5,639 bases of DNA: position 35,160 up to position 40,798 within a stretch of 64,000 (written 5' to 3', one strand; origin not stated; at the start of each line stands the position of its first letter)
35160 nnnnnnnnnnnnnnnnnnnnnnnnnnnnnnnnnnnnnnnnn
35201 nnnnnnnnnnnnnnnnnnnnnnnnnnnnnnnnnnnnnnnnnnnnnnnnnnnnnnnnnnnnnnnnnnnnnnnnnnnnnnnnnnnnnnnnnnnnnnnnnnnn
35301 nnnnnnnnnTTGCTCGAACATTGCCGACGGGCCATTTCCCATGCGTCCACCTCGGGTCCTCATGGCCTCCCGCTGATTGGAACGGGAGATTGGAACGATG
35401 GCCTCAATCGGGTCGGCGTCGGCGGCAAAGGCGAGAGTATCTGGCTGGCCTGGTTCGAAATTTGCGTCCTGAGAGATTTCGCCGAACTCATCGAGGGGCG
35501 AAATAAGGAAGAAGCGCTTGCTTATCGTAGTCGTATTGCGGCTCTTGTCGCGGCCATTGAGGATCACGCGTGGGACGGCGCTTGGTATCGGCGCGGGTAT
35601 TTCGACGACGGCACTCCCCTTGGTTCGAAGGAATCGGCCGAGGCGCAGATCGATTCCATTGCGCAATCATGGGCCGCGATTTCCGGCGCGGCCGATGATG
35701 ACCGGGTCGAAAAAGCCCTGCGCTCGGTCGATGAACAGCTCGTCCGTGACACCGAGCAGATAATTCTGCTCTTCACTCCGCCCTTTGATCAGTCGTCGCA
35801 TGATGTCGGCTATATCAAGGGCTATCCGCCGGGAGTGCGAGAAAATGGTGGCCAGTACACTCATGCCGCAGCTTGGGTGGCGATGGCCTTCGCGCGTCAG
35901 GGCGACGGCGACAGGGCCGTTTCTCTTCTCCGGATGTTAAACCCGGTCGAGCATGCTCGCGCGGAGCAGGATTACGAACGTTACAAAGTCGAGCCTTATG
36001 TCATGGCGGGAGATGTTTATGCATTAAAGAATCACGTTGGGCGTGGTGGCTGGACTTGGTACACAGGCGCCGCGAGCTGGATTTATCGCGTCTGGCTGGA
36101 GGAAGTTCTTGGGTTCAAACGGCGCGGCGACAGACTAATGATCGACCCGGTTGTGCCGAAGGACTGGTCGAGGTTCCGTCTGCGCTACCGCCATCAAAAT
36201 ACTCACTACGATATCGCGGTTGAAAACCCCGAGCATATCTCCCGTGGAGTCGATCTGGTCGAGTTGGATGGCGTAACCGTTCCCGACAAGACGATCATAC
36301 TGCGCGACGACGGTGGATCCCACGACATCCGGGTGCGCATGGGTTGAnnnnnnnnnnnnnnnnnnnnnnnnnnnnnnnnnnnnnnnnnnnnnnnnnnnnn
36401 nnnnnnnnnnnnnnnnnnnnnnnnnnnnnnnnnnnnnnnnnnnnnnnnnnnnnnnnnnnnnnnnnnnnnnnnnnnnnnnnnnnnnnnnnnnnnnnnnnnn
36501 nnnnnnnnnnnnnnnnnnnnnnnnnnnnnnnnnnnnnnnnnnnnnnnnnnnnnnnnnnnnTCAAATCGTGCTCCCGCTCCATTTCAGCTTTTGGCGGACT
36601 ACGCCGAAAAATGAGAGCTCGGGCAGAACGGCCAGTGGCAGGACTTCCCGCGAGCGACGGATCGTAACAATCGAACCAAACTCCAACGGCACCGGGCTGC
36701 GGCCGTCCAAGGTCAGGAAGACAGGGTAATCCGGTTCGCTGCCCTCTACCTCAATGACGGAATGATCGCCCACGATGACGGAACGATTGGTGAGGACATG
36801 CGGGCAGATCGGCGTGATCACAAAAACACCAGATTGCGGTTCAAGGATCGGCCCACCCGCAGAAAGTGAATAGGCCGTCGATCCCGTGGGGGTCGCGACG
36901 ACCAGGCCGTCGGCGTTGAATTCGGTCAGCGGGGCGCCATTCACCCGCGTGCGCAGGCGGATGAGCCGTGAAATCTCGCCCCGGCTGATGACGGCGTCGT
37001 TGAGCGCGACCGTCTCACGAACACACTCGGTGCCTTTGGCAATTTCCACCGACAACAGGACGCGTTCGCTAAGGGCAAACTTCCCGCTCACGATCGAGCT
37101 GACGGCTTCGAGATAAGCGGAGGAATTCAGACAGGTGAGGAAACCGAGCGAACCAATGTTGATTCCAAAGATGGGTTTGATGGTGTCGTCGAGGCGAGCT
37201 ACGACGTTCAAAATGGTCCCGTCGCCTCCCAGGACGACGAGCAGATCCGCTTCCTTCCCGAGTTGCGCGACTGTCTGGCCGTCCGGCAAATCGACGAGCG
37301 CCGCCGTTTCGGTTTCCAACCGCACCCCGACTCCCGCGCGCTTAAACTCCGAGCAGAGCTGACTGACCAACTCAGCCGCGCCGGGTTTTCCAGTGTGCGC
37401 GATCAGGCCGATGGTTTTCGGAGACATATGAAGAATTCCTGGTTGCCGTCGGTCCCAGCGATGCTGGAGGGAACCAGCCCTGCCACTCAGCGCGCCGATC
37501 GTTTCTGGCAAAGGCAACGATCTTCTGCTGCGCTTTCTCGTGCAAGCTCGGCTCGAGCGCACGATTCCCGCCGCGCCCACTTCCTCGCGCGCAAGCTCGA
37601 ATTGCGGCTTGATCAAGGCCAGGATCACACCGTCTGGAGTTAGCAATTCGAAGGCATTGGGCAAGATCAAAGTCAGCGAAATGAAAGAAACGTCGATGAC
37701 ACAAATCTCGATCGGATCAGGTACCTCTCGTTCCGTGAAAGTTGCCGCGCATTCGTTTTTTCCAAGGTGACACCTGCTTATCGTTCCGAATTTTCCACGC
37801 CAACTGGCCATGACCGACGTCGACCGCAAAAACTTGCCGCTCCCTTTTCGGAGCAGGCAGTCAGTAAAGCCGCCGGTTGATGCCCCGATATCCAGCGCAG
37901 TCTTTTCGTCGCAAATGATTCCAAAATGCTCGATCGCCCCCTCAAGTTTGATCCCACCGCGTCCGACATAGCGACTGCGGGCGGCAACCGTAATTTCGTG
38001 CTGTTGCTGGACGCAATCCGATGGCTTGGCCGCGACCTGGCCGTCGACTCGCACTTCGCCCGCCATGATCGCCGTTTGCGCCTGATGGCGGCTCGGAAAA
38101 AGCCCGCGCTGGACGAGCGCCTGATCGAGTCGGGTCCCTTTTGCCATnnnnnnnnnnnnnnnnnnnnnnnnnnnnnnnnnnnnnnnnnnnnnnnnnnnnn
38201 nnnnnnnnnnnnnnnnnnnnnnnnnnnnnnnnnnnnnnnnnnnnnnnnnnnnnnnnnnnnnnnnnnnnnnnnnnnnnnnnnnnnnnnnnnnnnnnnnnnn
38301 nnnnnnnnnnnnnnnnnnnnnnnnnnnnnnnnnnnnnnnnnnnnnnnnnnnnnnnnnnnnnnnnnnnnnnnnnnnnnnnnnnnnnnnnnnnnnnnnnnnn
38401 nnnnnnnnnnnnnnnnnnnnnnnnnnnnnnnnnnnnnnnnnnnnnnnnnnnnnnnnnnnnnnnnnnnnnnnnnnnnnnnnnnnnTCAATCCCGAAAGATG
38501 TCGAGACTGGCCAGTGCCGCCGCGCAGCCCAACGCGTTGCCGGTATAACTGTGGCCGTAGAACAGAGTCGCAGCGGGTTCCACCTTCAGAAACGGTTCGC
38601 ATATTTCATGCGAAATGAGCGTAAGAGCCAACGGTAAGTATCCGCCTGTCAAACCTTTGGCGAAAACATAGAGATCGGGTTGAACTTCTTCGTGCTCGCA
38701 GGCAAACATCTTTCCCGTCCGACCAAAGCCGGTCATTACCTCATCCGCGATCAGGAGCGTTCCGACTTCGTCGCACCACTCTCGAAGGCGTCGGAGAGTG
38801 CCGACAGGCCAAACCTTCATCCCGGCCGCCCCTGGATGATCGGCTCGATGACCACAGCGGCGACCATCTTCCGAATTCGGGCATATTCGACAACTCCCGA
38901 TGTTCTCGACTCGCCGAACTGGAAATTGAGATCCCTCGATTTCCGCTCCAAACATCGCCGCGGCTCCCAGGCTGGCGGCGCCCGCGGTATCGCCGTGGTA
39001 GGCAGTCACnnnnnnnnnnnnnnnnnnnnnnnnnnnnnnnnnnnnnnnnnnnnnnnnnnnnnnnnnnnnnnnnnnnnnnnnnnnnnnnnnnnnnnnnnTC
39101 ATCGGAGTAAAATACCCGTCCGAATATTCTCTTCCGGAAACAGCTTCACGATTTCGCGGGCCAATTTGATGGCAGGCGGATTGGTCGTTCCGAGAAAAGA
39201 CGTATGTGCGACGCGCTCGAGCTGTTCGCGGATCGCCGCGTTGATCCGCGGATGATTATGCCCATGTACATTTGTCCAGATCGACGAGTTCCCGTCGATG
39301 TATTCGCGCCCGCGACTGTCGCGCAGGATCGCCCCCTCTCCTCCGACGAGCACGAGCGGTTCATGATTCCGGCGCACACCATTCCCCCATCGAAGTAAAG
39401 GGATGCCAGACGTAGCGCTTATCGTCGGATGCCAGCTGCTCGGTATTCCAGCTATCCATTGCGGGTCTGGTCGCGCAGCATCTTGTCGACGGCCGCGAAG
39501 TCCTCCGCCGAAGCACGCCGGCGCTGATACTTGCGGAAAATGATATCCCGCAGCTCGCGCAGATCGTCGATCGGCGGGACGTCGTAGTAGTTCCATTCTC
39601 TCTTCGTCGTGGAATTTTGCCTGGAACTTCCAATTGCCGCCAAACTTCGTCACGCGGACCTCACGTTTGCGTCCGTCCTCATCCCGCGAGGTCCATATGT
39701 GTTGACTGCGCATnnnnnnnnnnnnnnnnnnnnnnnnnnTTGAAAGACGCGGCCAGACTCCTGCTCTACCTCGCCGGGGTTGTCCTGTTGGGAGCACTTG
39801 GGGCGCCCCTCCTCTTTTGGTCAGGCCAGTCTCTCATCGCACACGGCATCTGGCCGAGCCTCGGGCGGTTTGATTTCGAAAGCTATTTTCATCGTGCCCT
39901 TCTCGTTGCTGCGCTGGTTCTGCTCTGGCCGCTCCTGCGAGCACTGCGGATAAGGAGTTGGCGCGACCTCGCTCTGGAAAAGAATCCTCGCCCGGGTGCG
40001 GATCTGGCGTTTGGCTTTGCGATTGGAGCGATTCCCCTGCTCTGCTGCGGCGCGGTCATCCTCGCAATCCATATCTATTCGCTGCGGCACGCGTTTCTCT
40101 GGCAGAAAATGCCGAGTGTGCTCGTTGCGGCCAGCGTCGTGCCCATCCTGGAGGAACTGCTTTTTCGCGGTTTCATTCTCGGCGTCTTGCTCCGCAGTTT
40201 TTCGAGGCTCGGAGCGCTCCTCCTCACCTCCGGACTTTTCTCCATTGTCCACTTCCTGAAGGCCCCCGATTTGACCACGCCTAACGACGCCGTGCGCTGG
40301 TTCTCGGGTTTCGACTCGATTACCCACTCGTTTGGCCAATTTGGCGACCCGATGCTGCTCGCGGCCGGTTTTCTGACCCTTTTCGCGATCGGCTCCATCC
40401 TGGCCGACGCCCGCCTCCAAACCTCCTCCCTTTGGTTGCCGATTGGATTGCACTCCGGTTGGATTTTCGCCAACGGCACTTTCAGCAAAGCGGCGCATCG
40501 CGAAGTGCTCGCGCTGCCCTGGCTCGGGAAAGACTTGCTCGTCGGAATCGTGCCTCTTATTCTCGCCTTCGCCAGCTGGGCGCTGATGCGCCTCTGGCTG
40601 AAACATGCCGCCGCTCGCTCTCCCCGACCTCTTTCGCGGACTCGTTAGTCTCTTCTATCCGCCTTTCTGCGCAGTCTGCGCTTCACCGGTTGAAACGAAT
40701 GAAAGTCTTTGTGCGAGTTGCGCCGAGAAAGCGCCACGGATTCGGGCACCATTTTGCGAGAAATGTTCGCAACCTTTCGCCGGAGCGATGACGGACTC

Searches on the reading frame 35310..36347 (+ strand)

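Call 10: search_protein_families(library=pfam, proteins=[window:35310-36347:+], max_evalue=0.001)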
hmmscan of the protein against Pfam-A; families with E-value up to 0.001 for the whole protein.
window:35310-36347:+ (345 aa): 2 families
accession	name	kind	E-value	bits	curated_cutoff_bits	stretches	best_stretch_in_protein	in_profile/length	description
PF17167.11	Glyco_hydro_94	-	5.7e-83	279.4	27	1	2-268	160-420/420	Glycosyl hydrolase 94 superfamily, catalytic domain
PF03633.20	Glyco_hydro_65C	-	0.0005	20.2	22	1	270-305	2-37/62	Glycosyl hydrolase family 65, C-terminal domain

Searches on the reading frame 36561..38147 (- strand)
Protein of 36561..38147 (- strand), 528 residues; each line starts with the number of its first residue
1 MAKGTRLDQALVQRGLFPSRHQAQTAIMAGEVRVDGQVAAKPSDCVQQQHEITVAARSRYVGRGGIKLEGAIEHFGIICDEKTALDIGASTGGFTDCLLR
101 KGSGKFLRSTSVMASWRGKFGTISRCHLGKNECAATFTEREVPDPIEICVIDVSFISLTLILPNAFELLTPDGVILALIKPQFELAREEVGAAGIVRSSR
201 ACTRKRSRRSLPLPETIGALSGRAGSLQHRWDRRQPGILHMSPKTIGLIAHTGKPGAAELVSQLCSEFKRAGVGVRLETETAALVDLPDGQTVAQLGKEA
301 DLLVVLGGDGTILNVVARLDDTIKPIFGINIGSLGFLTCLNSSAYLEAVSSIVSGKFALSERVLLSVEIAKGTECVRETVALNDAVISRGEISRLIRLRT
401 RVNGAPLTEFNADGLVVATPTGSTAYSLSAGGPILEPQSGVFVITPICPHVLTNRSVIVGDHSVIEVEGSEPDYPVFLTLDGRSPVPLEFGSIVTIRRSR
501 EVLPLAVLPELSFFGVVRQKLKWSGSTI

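Call 10: search_protein_families(library=pfam, proteins=[window:36561-38147:-], max_evalue=0.001)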
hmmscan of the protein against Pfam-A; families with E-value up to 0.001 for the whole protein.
window:36561-38147:- (528 aa): 5 families
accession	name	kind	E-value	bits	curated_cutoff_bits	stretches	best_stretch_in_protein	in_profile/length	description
PF20143.4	NAD_kinase_C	-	5.9e-30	104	23.7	1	382-502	1-120/126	ATP-NAD kinase C-terminal domain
PF01728.25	FtsJ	-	2.1e-18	67.3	24.1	1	60-199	1-138/181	FtsJ-like methyltransferase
PF01513.26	NAD_kinase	-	2e-13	51.2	25.5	1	247-356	2-129/130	ATP-NAD kinase N-terminal domain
PF01479.30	S4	-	1.1e-11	44.7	22.8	1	6-50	2-46/48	S4 domain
PF00781.29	DAGK_cat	-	0.00012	22.1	23.6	1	253-326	11-83/125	Diacylglycerol kinase catalytic domain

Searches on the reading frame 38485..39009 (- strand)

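Call 51: search_protein_families(library=pfam, proteins=[window:38485-39009:-], max_evalue=0.001)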
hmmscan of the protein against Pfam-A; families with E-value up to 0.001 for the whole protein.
window:38485-39009:- (174 aa): 1 family
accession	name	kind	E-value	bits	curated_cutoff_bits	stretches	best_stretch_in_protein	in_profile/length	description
PF00202.27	Aminotran_3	-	1.1e-34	120.2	30.5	1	59-173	200-307/403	Aminotransferase class-III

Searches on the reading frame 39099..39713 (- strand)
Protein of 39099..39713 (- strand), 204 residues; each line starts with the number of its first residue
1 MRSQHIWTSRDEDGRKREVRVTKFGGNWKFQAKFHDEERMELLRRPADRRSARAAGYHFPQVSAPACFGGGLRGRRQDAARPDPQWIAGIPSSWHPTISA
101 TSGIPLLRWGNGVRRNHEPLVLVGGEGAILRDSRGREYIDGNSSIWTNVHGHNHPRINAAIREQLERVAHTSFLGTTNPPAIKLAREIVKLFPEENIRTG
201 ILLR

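Call 51: search_protein_families(library=pfam, proteins=[window:39099-39713:-], max_evalue=0.001)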
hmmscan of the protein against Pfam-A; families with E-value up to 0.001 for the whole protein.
window:39099-39713:- (204 aa): 1 family
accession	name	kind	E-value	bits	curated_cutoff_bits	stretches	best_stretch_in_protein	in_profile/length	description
PF00202.27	Aminotran_3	-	2.3e-17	63.2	30.5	1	117-198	6-89/403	Aminotransferase class-III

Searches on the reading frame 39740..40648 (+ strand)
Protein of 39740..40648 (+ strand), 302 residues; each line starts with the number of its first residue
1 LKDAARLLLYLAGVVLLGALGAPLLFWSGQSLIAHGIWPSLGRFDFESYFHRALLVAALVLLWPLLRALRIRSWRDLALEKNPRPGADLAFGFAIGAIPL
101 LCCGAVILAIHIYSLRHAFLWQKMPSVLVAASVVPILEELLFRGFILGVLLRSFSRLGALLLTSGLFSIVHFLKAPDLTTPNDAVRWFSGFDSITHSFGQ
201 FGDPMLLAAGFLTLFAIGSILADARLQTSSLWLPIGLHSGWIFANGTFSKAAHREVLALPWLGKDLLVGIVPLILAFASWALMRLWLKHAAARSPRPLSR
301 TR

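Call 51: search_protein_families(library=pfam, proteins=[window:39740-40648:+], max_evalue=0.001)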
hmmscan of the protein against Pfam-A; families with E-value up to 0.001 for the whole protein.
window:39740-40648:+ (302 aa): 1 family
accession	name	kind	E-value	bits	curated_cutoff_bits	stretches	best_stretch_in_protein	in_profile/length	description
PF02517.21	Rce1-like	-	6.7e-17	62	22.4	1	123-241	4-90/93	Type II CAAX prenyl endopeptidase Rce1-like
